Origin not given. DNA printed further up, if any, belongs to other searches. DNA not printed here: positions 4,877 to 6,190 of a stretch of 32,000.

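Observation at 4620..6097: Low-GC single-gene islet bracketed by a perfect 9-bp direct repeat, with no mobility gene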

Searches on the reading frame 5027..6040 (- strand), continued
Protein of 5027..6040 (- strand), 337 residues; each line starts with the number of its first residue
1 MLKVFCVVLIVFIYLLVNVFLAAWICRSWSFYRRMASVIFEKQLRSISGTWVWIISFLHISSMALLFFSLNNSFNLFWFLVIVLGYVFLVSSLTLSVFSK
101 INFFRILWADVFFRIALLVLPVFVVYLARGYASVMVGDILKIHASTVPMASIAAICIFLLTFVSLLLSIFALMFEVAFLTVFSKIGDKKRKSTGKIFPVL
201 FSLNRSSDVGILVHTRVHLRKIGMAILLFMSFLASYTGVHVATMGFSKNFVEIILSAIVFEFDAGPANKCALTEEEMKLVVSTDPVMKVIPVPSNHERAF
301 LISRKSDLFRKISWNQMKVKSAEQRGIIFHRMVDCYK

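Call 52: find_encoding_contigs(protein=P0014, flank=7000, max_places=3)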
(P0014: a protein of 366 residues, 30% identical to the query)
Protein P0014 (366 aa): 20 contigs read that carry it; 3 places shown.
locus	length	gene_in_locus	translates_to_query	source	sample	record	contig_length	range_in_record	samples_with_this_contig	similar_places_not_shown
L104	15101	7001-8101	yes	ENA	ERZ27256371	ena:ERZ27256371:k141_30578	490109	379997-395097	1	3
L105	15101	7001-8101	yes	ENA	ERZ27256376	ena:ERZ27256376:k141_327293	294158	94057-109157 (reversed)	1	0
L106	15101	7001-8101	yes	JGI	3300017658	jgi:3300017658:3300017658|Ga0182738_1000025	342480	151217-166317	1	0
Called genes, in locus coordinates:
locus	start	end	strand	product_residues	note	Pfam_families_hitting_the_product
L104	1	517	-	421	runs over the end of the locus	PF13433:Peripla_BP_5, PF13458:Peripla_BP_6, PF01094:ANF_receptor, PF13433:Peripla_BP_5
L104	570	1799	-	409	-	PF00144:Beta-lactamase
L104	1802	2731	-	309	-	PF05721:PhyH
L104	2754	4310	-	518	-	PF00501:AMP-binding, PF13193:AMP-binding_C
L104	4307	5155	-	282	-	PF05721:PhyH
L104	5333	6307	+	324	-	PF14525:AraC_binding_2, PF12833:HTH_18, PF00165:HTH_AraC (weak)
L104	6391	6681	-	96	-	PF13663:DUF4148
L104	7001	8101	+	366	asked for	-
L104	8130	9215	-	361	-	-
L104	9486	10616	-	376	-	PF13531:SBP_bac_11, PF01547:SBP_bac_1, PF13416:SBP_bac_8, PF13343:SBP_bac_6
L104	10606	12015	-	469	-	PF08521:2CSK_N, PF26769:HAMP_PhoQ (weak), PF00512:HisKA, PF02518:HATPase_c, PF13581:HATPase_c_2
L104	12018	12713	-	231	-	PF00072:Response_reg, PF00486:Trans_reg_C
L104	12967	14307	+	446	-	PF03553:Na_H_antiporter (weak), PF03600:CitMHS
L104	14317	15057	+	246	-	PF00106:adh_short, PF08659:KR, PF13561:adh_short_C2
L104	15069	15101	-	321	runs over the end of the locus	PF03401:TctC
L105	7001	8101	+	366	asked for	-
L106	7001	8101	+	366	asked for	-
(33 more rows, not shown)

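Call 53: find_encoding_contigs(protein=P0006, flank=7000, max_places=2)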
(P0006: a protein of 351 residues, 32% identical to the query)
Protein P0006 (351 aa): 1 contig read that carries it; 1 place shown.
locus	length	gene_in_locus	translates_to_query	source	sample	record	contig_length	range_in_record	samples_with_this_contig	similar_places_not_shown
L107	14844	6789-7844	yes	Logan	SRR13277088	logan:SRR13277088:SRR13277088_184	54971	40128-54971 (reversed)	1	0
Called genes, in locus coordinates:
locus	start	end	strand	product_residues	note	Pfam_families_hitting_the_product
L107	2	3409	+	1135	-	?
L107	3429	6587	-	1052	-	PF08450:SGL (faint), PF07494:Reg_prop (faint), PF07495:Y_Y_Y, PF00990:GGDEF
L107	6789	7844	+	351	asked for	-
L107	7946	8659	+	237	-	PF20388:DUF6683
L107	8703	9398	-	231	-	PF03695:UPF0149, PF02810:SEC-C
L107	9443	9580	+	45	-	-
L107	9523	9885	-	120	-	-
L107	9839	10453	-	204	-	PF12802:MarR_2 (faint), PF25212:HVO_A0114 (weak), PF01909:NTP_transf_2 (weak), PF18765:Polbeta (weak)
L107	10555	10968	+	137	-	PF06250:YhcG_C, PF12008:EcoR124_C (weak)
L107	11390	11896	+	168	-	-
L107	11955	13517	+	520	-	PF00239:Resolvase, PF07508:Recombinase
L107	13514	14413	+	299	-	PF02195:ParB_N, PF07506:RepB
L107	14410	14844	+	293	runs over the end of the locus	PF07506:RepB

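Call 63: search_dna_similar(query=window:5027-6040:-, collection=plasmids, mode=protein, max_evalue=0.001)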
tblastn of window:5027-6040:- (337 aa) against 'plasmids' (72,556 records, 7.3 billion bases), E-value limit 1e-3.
No match.

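Call 64: search_dna_similar(query=window:5027-6040:-, collection=phages, mode=protein, max_evalue=0.001)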
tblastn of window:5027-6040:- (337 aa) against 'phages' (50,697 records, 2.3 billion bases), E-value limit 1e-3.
No match.
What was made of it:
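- No plasmid or phage homologues (calls 63, 64). There is no similarity to any phage or plasmid record (calls 63, 64).
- Tried and rejected: Plasmid or phage origin: no tblastn match (calls 63, 64).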

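Call 65: find_related_loci(query=A1, collection=metagenome_contigs, flank=6000)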
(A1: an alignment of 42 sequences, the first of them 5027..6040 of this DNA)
Query A1 (337 aa) in metagenome_contigs; peptide patterns used: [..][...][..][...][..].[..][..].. (x = any residue, [..] = any of these).
253 stretches matched a pattern; 10 encode a relative of the query (tblastn E <= 1e-3); 10 distinct loci.
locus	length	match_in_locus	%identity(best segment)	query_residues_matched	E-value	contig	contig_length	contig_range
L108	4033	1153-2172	29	4-337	7e-51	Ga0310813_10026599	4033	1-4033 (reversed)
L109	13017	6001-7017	29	1-337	5e-39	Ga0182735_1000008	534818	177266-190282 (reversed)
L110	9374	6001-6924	28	27-337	1e-36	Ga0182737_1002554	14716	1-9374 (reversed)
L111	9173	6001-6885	29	43-337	3e-34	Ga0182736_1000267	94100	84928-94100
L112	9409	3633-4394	29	81-337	2e-34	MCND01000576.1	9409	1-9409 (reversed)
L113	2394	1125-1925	28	41-337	8e-29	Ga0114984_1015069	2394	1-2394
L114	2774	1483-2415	26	30-336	4e-28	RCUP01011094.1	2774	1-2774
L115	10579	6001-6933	25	30-336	2e-27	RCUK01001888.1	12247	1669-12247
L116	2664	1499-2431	25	30-336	1e-27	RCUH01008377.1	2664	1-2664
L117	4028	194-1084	27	41-337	4e-24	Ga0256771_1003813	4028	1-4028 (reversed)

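Call 69: search_protein_families(library=phrogs, proteins=[window:5027-6040:-, L087:7231-7980:+, L087:6518-7243:+, L100:8395-8985:+, L100:8982-9692:+, L104:8130-9215:-], max_evalue=0.01)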
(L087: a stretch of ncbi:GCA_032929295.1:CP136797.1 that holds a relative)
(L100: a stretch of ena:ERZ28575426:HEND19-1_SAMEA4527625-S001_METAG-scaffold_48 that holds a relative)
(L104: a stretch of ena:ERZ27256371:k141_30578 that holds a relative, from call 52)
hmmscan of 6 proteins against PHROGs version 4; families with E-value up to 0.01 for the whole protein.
window:5027-6040:- (337 aa): 0 families

L087:7231-7980:+ (249 aa): 0 families

L087:6518-7243:+ (241 aa): 1 family
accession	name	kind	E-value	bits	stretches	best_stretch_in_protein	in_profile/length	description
phrog_10385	-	unknown function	8.6e-07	27.4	1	65-123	2032-2094/2333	-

L100:8395-8985:+ (196 aa): 3 families
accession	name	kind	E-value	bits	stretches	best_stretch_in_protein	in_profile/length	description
phrog_5348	-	unknown function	1.1e-38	134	1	1-191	1-175/181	-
phrog_281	-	moron, auxiliary metabolic gene and host takeover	0.00011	23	1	32-105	56-134/169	PAAR motif of membran proteins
phrog_23203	-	unknown function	0.0057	17.1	1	35-103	9-75/257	-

L100:8982-9692:+ (236 aa): 1 family
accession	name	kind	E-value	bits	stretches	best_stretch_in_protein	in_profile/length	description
phrog_7616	-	unknown function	1.1e-78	265.5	1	8-199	7-197/243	-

L104:8130-9215:- (361 aa): 1 family
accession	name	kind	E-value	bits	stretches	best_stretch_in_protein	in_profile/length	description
phrog_3282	-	transcription regulation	0.0028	18.6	1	304-356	48-100/158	sigma factor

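Call 70: search_protein_families(library=pfam, proteins=[L087:7231-7980:+, L087:6518-7243:+, L087:5574-6494:-, L087:5297-5566:-, L100:8395-8985:+, L100:8982-9692:+, L100:9704-10795:+, L104:8130-9215:-, L084:3990-4598:-, L084:5150-6283:-], max_evalue=0.01)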
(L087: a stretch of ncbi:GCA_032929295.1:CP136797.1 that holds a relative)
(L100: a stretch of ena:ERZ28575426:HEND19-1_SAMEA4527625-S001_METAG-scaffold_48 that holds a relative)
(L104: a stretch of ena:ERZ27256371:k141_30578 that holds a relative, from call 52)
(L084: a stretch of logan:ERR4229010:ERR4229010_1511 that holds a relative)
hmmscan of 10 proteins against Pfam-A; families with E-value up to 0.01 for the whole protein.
L087:7231-7980:+ (249 aa): 0 families

L087:6518-7243:+ (241 aa): 1 family
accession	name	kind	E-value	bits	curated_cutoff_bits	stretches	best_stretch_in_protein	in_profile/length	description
PF03527.20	RHS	-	1.4e-05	25.3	27.9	1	1-21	15-35/38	RHS protein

L087:5574-6494:- (306 aa): 1 family
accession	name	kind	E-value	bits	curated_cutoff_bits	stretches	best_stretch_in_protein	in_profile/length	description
PF03527.20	RHS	-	0.00039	20.7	27.9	1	31-50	6-25/38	RHS protein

L087:5297-5566:- (89 aa): 0 families

L100:8395-8985:+ (196 aa): 1 family
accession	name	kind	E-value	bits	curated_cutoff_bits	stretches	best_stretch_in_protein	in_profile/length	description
PF05488.18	PAAR_motif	-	4.8e-23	81.6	27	1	8-82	1-70/70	PAAR motif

L100:8982-9692:+ (236 aa): 1 family
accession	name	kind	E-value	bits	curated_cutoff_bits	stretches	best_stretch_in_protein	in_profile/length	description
PF08774.17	VRR_NUC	-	1.4e-07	32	23.8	1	130-179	59-104/116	VRR-NUC domain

L100:9704-10795:+ (363 aa): 1 family
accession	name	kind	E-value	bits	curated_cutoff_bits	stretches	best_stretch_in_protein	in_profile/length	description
PF11876.13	TsiV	-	4.2e-68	230.1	25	1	59-333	1-271/271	Type VI immunity for VRR-NUC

L104:8130-9215:- (361 aa): 1 family
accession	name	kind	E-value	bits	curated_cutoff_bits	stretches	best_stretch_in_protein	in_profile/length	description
PF00196.25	GerE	-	2.8e-05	24.1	23.5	1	305-358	4-57/57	Bacterial regulatory proteins, luxR family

L084:3990-4598:- (202 aa): 1 family
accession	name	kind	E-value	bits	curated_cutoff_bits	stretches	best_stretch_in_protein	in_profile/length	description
PF18153.7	Cap15_CD_rec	-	3.3e-18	66.6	31.2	1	77-190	3-122/122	Cap15, cyclic dinucleotide receptor domain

L084:5150-6283:- (377 aa): 0 families

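Call 89: search_protein_families(library=ncbifam, alignment_id=A1, max_evalue=0.1)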
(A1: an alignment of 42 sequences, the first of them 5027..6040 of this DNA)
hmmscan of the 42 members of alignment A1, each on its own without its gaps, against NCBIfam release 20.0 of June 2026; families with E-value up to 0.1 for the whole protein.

A. member 1, window:5027-6040:- (337 aa): 0 families

B. families by the number of members that match (of 42 scanned): 5 families
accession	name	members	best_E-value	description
NF009583.0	PRK13024.1-3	1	0.0019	protein translocase subunit SecDF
TIGR00916.1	2A0604s01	1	0.012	SecD/SecF family protein translocase subunit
NF011315.0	PRK14726.1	1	0.022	protein translocase subunit SecDF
TIGR01129.1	secD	1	0.062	protein translocase subunit SecD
NF042414.1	CLC_0170_fam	1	0.075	CLC_0170 family protein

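Call 90: search_protein_families(library=padloc, alignment_id=A1, max_evalue=0.1)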
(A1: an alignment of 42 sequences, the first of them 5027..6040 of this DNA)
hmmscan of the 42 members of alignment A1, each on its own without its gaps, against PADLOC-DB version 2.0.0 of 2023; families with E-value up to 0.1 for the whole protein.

A. member 1, window:5027-6040:- (337 aa): 0 families

B. families by the number of members that match (of 42 scanned): 1 family
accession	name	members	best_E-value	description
PDLC03810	RTasSLATT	1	0.09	DRT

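Call 93: search_protein_families(library=pfam, proteins=[L108:2868-3299:-, L108:3330-3953:-, L111:4390-5700:+, L111:6931-8535:-, L112:1960-2979:-, L112:4460-6478:-, L115:5187-5633:-, L115:7054-7995:-, L115:4136-4954:+, L117:1245-2270:-], max_evalue=0.001)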
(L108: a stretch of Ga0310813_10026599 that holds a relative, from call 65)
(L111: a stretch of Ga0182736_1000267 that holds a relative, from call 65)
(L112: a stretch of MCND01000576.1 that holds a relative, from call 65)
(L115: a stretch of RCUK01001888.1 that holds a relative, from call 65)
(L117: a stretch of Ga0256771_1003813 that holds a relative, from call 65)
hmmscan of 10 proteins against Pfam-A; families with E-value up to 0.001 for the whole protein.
L108:2868-3299:- (143 aa): 0 families

L108:3330-3953:- (207 aa): 0 families

L111:4390-5700:+ (436 aa): 0 families

L111:6931-8535:- (534 aa): 1 family
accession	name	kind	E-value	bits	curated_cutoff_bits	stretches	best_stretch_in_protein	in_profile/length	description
PF02515.22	CoA_transf_3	-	7.2e-128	427.2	23.3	1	135-513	1-366/366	CoA-transferase family III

L112:1960-2979:- (339 aa): 0 families

L112:4460-6478:- (672 aa): 2 families
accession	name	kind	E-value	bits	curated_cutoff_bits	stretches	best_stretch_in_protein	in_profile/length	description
PF07693.20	KAP_NTPase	-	4.4e-07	29.9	20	0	123-152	18-47/293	KAP family P-loop domain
PF13401.12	AAA_22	-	0.00095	19.9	27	0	127-274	7-124/130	AAA domain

L115:5187-5633:- (148 aa): 1 family
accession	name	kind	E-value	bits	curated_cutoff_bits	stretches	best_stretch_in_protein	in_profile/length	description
PF16747.10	Adhesin_E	-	5.2e-06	27.1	23.7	1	47-148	1-108/109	Surface-adhesin protein E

L115:7054-7995:- (313 aa): 1 family
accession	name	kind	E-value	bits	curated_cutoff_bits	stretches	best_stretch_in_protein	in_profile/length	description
PF03328.21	HpcH_HpaI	-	8.9e-47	159.6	25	1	73-295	1-217/221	HpcH/HpaI aldolase/citrate lyase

L115:4136-4954:+ (272 aa): 4 families
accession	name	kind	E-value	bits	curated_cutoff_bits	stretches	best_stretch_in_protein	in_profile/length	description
PF00392.27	GntR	-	2.8e-18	65.8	27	1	23-85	2-64/64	Bacterial regulatory proteins, gntR family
PF07729.17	FCD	-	4.3e-18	66.3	24.3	1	110-233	2-123/125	FCD domain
PF02082.26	Rrf2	-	6.5e-05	23.5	30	1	49-86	27-65/132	Iron-dependent Transcriptional regulator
PF13545.12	HTH_Crp_2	-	0.00032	21.1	27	0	44-89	20-65/70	Crp-like helix-turn-helix domain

L117:1245-2270:- (341 aa): 5 families
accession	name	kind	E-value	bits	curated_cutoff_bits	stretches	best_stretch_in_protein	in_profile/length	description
PF00665.32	rve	-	9.2e-28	96.9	32.6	1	180-278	2-102/102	Integrase core domain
PF13683.12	rve_3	-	2.3e-15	56.5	26.5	1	266-333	1-67/67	Integrase core domain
PF13333.12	rve_2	-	8.6e-14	51.9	22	1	285-335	1-50/56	Integrase core domain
PF13276.12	HTH_21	-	4.9e-12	46.3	28.1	1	101-156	3-59/60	HTH-like domain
PF13610.12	DDE_Tnp_IS240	-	0.00076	20.1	27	0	185-311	3-126/139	DDE domain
